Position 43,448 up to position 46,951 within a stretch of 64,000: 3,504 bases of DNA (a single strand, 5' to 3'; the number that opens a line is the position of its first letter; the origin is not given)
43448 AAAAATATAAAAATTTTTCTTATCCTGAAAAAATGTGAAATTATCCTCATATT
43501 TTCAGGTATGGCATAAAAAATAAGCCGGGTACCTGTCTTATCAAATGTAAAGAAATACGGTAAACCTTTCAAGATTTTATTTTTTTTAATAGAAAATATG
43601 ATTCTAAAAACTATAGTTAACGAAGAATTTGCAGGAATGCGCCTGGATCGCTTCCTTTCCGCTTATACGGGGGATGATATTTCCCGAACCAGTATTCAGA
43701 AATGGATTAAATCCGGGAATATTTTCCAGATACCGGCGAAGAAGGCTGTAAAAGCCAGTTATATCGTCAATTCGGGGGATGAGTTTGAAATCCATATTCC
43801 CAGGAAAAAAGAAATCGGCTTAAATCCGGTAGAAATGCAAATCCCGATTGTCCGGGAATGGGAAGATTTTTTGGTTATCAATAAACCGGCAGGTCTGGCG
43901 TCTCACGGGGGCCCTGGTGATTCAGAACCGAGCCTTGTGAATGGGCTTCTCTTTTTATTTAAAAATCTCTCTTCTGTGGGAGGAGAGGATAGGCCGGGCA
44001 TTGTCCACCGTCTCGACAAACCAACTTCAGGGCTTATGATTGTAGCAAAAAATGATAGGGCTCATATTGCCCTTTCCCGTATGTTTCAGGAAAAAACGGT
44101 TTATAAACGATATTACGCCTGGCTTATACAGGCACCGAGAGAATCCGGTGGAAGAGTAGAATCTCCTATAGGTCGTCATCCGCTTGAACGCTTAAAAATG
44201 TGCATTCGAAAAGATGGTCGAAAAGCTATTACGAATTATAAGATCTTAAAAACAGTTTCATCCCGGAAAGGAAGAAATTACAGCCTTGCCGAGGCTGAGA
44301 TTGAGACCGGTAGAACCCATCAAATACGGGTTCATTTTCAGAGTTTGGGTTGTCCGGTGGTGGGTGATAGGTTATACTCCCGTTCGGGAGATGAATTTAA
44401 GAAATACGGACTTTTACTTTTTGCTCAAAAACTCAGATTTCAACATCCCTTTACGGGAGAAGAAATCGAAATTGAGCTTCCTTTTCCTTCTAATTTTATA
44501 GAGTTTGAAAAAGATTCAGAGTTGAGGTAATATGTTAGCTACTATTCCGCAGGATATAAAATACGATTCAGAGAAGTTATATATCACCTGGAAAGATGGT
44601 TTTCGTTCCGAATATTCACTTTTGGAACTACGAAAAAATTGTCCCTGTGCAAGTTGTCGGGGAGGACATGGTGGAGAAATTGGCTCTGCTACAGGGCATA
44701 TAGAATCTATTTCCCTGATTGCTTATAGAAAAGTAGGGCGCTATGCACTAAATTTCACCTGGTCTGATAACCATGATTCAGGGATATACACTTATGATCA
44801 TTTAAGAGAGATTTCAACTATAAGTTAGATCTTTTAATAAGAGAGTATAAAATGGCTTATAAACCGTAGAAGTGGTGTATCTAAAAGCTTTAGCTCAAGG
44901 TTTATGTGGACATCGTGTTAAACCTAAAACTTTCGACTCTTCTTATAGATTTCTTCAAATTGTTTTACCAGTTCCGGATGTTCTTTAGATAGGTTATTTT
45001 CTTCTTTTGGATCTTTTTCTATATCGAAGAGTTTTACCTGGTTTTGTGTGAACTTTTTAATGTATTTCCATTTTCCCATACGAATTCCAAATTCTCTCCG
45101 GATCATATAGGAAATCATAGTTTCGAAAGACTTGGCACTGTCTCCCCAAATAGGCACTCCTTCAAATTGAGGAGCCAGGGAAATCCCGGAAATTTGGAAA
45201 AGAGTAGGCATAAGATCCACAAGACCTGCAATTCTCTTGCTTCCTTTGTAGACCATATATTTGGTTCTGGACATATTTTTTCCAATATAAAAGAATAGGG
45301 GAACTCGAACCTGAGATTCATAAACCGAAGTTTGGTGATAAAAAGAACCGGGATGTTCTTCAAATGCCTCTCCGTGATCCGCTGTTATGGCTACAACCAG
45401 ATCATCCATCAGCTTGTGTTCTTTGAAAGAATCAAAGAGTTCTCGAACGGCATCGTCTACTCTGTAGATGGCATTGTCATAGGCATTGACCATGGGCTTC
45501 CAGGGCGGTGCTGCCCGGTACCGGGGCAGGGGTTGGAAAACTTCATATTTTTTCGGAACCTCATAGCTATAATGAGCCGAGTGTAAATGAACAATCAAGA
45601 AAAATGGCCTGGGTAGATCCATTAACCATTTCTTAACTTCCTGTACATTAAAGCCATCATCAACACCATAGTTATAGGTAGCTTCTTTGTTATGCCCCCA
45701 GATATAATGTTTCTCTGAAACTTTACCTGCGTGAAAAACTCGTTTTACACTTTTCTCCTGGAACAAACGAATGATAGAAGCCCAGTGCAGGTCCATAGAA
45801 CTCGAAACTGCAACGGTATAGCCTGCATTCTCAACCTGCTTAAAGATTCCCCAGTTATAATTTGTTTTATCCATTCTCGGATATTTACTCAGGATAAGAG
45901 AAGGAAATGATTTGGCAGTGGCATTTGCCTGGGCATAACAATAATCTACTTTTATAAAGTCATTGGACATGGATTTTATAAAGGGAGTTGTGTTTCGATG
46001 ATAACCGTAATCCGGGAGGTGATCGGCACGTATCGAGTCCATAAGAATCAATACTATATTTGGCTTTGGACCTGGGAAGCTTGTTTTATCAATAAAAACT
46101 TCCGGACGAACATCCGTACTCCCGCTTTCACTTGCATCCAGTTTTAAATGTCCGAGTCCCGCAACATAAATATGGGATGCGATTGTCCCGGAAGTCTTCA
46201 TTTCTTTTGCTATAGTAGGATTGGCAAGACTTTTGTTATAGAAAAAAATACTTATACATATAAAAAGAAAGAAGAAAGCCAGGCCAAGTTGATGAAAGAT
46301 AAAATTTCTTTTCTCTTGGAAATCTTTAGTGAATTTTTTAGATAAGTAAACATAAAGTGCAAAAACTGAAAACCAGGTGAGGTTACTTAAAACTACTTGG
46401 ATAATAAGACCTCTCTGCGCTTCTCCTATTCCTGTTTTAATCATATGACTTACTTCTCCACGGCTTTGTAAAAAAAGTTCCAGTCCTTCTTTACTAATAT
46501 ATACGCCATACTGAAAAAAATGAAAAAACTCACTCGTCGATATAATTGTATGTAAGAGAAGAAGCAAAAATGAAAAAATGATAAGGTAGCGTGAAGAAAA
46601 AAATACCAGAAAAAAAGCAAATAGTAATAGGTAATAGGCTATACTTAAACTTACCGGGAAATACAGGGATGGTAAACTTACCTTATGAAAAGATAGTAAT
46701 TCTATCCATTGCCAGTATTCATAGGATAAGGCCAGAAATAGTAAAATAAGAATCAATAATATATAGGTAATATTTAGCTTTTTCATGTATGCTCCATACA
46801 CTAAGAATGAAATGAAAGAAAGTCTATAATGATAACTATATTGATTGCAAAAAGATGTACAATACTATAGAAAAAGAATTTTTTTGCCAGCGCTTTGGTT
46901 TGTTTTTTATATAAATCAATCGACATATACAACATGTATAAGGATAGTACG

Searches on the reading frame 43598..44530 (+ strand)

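Call 69: search_protein_families(library=pfam, proteins=[window:43598-44530:+], max_evalue=0.00001)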
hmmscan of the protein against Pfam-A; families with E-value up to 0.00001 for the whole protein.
window:43598-44530:+ (310 aa): 1 family
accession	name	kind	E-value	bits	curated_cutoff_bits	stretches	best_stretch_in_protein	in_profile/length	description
PF00849.27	PseudoU_synth_2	-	7e-34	117.7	26.8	1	90-249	1-152/152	RNA pseudouridylate synthase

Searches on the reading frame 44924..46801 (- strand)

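Call 69: search_protein_families(library=pfam, proteins=[window:44924-46801:-], max_evalue=0.00001)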
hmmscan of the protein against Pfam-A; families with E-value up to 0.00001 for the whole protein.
window:44924-46801:- (625 aa): 3 families
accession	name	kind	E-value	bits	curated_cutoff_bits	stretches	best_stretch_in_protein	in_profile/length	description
PF00884.28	Sulfatase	-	1e-39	137.1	25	1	247-540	1-301/301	Sulfatase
PF01663.27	Phosphodiest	-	1.8e-06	28.3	23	0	441-478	184-221/342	Type I phosphodiesterase / nucleotide pyrophosphatase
PF16347.10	SGSH_C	-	1.9e-06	28.6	29.3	1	487-616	5-145/154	N-sulphoglucosamine sulphohydrolase, C-terminal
